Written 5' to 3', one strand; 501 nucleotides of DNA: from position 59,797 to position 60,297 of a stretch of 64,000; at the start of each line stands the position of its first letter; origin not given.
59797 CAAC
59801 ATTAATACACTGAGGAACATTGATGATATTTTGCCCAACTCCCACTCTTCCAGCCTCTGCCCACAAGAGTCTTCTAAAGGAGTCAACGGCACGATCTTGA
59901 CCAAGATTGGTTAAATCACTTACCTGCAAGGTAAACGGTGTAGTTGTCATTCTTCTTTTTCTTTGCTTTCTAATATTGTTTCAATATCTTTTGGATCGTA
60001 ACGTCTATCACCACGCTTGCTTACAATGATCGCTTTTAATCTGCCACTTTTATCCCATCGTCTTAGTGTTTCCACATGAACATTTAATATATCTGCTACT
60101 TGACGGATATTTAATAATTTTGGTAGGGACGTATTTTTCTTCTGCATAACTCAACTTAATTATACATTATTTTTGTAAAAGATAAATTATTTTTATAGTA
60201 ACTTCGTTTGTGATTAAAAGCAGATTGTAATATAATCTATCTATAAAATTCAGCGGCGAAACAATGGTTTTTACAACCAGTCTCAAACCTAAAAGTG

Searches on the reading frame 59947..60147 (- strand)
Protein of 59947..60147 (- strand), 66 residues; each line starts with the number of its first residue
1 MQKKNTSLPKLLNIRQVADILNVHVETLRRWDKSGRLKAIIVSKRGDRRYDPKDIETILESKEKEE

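Call 11: search_protein_families(library=pfam, proteins=[window:59947-60147:-], max_evalue=0.01)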
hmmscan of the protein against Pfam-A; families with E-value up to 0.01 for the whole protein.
window:59947-60147:- (66 aa): 5 families
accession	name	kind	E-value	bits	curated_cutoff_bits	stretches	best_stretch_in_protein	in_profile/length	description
PF12728.13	HTH_17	-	1.1e-10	42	27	1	11-62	1-50/51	Helix-turn-helix domain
PF13411.12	MerR_1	-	3.4e-10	40.3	21.6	1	13-58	2-46/69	MerR HTH family regulatory protein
PF00376.29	MerR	-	4.1e-09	36.5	28.2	1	13-50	1-38/38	MerR family regulatory protein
PF13551.12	HTH_29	-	0.0025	18.3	28.1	1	13-51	14-59/64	Winged helix-turn helix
PF13542.12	HTH_Tnp_ISL3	-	0.0083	16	27.4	0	13-33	28-48/51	Helix-turn-helix domain of transposase family ISL3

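Call 17: find_encoding_contigs(protein=window:59947-60147:-, flank=10000, max_places=10)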
Protein window:59947-60147:- (66 aa): 23 contigs read that carry it; 10 places shown.
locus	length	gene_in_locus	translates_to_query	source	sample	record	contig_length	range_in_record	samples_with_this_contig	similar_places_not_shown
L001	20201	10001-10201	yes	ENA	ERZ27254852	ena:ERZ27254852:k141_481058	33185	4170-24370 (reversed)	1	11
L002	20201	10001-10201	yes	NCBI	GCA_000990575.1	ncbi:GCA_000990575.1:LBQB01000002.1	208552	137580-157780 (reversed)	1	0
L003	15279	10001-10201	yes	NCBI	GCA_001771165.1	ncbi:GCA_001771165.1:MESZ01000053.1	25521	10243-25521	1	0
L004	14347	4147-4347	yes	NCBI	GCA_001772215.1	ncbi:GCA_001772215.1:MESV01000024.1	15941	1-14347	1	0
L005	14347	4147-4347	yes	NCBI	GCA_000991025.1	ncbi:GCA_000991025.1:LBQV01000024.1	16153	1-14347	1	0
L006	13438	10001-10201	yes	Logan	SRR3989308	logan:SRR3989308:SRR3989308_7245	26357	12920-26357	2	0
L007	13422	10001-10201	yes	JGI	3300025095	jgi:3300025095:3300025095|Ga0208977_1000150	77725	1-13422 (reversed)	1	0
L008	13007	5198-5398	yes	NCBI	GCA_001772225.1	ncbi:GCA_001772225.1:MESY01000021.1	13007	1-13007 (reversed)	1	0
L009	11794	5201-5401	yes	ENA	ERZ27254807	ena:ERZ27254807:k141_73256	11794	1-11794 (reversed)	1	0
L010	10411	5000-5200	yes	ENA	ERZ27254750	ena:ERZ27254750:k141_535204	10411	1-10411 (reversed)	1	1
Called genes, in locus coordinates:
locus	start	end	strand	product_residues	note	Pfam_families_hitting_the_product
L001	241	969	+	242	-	-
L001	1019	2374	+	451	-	PF08245:Mur_ligase_M, PF08353:MurT_C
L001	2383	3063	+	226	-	PF09335:VTT_dom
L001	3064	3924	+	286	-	PF07685:GATase_3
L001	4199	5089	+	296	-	PF00291:PALP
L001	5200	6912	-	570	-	PF00239:Resolvase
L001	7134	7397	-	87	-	-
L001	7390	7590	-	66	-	-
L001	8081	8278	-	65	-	-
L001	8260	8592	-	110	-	-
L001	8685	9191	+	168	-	-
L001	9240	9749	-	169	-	-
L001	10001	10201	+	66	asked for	PF12728:HTH_17, PF00376:MerR, PF13411:MerR_1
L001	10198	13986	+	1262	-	-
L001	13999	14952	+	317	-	PF01555:N6_N4_Mtase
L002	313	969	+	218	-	-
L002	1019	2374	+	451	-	PF08245:Mur_ligase_M, PF08353:MurT_C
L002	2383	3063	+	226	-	PF09335:VTT_dom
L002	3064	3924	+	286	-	PF07685:GATase_3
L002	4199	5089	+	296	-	PF00291:PALP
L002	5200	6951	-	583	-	PF00239:Resolvase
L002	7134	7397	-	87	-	-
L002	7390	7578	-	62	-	-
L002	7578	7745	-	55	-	PF07764:Omega_Repress (weak)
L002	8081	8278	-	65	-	-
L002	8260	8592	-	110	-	-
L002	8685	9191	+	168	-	-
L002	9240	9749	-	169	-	-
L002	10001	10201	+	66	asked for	PF12728:HTH_17, PF00376:MerR, PF13411:MerR_1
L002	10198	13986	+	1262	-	-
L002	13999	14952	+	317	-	PF01555:N6_N4_Mtase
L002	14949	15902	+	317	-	-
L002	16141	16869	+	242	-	-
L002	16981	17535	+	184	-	PF00583:Acetyltransf_1, PF13508:Acetyltransf_7, PF13673:Acetyltransf_10 (faint)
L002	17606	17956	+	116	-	PF07883:Cupin_2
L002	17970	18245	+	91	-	-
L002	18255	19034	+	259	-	PF07224:Chlorophyllase (faint), PF00561:Abhydrolase_1, PF12146:Hydrolase_4, PF12695:Abhydrolase_5 (faint), PF12697:Abhydrolase_6, PF08840:BAAT_C (weak)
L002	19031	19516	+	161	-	PF20603:Bact_hydrolase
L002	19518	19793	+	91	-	PF04994:TfoX_C (weak)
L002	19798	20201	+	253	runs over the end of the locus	PF02273:Acyl_transf_2 (weak), PF20434:BD-FAE (weak), PF00561:Abhydrolase_1 (weak), PF12146:Hydrolase_4, PF12697:Abhydrolase_6 (weak), PF00326:Peptidase_S9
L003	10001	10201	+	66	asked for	PF12728:HTH_17, PF00376:MerR, PF13411:MerR_1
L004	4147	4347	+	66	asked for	PF12728:HTH_17, PF00376:MerR, PF13411:MerR_1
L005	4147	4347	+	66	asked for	PF12728:HTH_17, PF00376:MerR, PF13411:MerR_1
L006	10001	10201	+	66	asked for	PF12728:HTH_17, PF00376:MerR, PF13411:MerR_1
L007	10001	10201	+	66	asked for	PF12728:HTH_17, PF00376:MerR, PF13411:MerR_1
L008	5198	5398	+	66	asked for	PF12728:HTH_17, PF00376:MerR, PF13411:MerR_1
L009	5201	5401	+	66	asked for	PF12728:HTH_17, PF00376:MerR, PF13411:MerR_1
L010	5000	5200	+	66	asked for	PF12728:HTH_17, PF00376:MerR, PF13411:MerR_1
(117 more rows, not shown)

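Call 20: search_protein_families(library=phrogs, proteins=[window:59947-60147:-], max_evalue=0.01)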
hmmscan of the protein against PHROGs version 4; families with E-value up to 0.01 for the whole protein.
window:59947-60147:- (66 aa): 13 families
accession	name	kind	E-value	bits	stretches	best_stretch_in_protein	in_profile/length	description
phrog_66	-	integration and excision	6.8e-10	40.2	1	3-65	85-146/412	excisionase and transcriptional regulator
phrog_6620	-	integration and excision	2.8e-08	34.6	1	12-64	2-54/201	transposase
phrog_57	-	head and packaging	2.7e-07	31.6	1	3-63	4-63/199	terminase small subunit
phrog_11671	-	unknown function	2.4e-06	28.7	1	11-58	7-54/146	-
phrog_20793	-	unknown function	4.3e-05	24.5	1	12-58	8-54/86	-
phrog_6401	-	DNA, RNA and nucleotide metabolism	5e-05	24.1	1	9-42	7-40/64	DNA binding protein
phrog_668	-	DNA, RNA and nucleotide metabolism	6e-05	23.8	1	3-62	55-113/181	HTH DNA binding protein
phrog_1729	-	unknown function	0.00014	22.9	1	15-62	96-141/142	-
phrog_2907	-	integration and excision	0.00028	22.3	1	10-50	5-46/117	excisionase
phrog_4745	-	DNA, RNA and nucleotide metabolism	0.00046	21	1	2-63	23-88/107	DNA binding protein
phrog_7735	-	integration and excision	0.00081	20.7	1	10-64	4-55/99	excisionase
phrog_2474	-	transcription regulation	0.0014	19.5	1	9-56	46-93/118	MerR-like transcriptional regulator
phrog_597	-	DNA, RNA and nucleotide metabolism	0.0026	18.8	1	7-35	108-136/200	DNA binding protein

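Call 21: search_protein_families(library=padloc, proteins=[window:59947-60147:-], max_evalue=0.01)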
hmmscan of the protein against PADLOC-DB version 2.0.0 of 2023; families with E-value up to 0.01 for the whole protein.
window:59947-60147:- (66 aa): 2 families
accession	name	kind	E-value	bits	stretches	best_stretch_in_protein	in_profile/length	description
PDLC04133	mad1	-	1e-10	39.8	1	11-56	5-48/60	mads_1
PDLC03348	MTase_II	-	0.00055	16.6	1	3-45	2-44/727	Type II methyltransferase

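Call 24: find_related_loci(query=L002:5200-6912:-, collection=genome_contigs, flank=10000)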
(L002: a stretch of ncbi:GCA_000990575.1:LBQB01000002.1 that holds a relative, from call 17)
Query L002:5200-6912:- (570 aa) in genome_contigs; peptide patterns used: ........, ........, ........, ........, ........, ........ (x = any residue, [..] = any of these).
22 stretches matched a pattern; 2 encode a relative of the query (tblastn E <= 1e-3); 2 distinct loci.
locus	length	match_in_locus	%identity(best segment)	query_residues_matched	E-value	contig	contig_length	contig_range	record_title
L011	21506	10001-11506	35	1-535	2e-98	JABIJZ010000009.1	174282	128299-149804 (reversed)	MAG: Candidatus Peregrinibacteria bacterium isolate SI054_bin37 k141_572583, whole genome shotgun sequence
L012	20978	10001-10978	22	1-313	1e-7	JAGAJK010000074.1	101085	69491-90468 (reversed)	MAG: Clostridia bacterium isolate RGIG8497 Water_deer_Cecum-1__c297113, whole genome shotgun sequence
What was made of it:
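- Tried and rejected: The LSR query on genome_contigs gave only two remote loci (call 24).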

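Call 25: find_homologous_proteins(query=L002:5200-6912:-, max_evalue=1e-20)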
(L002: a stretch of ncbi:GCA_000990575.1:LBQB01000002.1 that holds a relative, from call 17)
Query L002:5200-6912:- (570 aa): 319 proteins with E <= 1e-20 among 8000 candidates; the best 120 are listed.
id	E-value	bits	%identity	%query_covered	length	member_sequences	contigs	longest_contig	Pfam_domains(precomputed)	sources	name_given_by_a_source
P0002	0.0e+0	1311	100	100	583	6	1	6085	PF00239.27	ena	-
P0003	2.8e-240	817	59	100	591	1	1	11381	PF00239.27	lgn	-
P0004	2.7e-219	748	57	100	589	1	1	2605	PF00239.27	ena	-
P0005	5.5e-214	730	56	100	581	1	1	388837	PF00239.27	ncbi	-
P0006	3.4e-210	717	57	100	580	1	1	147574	PF07508.20,PF00239.27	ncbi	-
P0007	2.5e-208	711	55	99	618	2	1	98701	PF00239.27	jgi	jgi:site-specific DNA recombinase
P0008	6.1e-207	707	55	100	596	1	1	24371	PF00239.27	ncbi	-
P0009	3.9e-203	694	54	99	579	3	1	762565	PF07508.20,PF00239.27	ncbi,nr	ncbi:MAG: recombinase family protein [Candidatus Levyibacteriota bacterium]|nr:MAG: recombinase fami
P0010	5.2e-201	687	54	100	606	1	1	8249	PF00239.27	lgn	-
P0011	3.6e-199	681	54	100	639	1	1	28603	PF00239.27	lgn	-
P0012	6.5e-199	680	53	100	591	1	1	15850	PF00239.27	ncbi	-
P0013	8.0e-198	677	55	98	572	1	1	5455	PF00239.27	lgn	-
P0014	2.0e-196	672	53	98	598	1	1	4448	PF00239.27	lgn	-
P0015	3.9e-195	668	52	99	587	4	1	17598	PF00239.27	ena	-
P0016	2.8e-193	662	52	100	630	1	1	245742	PF07508.20,PF00239.27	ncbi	-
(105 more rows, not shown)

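Call 28: find_related_loci(query=A2, collection=metagenome_contigs, flank=10000)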
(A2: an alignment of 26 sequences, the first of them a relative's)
Query A2 (570 aa) in metagenome_contigs; peptide patterns used: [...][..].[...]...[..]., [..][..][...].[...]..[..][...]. (x = any residue, [..] = any of these).
599 stretches matched a pattern (row limit reached: there are more); 190 encode a relative of the query (tblastn E <= 1e-3); the best 80 are kept; 80 distinct loci.
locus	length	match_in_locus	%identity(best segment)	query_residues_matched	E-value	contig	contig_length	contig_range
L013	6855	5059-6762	53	1-568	0e+0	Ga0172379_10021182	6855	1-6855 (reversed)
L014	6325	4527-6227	52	1-567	0e+0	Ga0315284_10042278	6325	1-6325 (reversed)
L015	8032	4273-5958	49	1-567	0e+0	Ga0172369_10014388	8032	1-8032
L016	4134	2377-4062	50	1-567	0e+0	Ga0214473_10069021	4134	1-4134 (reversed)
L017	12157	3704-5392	49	2-568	0e+0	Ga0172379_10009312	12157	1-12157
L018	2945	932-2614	46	1-566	0e+0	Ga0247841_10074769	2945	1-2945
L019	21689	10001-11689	47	1-569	8e-176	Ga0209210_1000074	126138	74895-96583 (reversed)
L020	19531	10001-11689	47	1-569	8e-176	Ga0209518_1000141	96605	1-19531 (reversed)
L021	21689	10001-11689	47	1-569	1e-175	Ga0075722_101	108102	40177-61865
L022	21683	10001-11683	46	1-566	6e-175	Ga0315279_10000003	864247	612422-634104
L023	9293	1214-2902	45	1-568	1e-174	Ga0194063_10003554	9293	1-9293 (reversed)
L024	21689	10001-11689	47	1-567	6e-174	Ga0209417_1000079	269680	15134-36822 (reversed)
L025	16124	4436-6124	47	1-567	6e-174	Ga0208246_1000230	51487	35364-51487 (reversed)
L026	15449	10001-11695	46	1-569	2e-171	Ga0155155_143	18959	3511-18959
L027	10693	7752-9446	46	1-570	1e-170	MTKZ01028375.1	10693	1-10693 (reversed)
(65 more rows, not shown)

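Call 29: find_related_loci(query=A2, collection=viral_contigs, flank=10000)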
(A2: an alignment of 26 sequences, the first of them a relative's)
Query A2 (570 aa) in viral_contigs; peptide patterns used: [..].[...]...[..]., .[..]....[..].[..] (x = any residue, [..] = any of these).
43 stretches matched a pattern, but none encodes a relative of the query by tblastn (E <= 1e-3).
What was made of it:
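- Tried and rejected: The LSR profile found no relative in viral contigs (call 29).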
